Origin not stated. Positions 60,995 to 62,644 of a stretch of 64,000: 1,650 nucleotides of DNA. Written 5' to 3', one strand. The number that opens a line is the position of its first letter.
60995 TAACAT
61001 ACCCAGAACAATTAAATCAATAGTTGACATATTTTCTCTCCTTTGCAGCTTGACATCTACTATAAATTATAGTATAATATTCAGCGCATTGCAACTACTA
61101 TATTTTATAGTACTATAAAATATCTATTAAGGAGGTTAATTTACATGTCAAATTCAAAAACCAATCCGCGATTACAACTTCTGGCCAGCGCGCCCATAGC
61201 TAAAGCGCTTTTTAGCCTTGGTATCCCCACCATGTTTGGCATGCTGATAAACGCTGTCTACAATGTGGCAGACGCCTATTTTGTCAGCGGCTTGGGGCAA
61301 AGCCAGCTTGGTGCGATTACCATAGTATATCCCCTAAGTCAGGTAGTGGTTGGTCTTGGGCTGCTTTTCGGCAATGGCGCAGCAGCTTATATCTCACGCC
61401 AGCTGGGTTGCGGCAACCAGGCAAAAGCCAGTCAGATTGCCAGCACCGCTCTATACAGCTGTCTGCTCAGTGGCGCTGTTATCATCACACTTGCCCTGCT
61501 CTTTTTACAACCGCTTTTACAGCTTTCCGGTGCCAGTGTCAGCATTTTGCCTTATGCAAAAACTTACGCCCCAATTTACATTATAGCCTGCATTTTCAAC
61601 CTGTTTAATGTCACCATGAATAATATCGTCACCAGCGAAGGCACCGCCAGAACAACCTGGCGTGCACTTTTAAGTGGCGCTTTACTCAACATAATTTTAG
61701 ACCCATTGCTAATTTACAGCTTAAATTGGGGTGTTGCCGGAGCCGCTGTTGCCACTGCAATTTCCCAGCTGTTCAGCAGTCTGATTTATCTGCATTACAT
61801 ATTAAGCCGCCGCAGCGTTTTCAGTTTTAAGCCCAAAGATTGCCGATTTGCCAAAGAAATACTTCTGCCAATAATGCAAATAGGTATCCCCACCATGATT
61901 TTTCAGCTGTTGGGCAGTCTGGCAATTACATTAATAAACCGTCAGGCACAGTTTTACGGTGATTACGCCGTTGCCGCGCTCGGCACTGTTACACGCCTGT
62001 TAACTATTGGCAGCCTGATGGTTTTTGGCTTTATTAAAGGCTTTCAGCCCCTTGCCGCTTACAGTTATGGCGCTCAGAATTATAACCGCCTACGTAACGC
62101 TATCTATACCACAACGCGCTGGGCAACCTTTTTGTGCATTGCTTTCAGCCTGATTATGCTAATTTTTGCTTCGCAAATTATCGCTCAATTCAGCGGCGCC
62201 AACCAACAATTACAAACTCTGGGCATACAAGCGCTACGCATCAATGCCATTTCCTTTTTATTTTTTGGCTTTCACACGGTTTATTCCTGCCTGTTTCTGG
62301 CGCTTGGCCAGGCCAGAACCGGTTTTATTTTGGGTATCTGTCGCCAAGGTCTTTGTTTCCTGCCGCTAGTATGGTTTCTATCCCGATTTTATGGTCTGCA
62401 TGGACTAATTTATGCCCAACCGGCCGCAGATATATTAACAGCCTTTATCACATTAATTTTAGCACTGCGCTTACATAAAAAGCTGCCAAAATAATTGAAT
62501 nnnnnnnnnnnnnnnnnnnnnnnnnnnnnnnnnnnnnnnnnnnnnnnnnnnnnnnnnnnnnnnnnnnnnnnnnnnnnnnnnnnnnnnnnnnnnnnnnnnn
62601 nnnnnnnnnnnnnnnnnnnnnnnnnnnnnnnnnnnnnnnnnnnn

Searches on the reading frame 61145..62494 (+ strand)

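Call 30: search_protein_families(library=pfam, proteins=[window:61145-62494:+], max_evalue=0.001)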
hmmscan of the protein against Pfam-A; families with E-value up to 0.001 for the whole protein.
window:61145-62494:+ (449 aa): 1 family
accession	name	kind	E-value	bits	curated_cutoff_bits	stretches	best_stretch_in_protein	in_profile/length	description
PF01554.23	MatE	-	6.4e-40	136.9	24.9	2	28-188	1-161/161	MatE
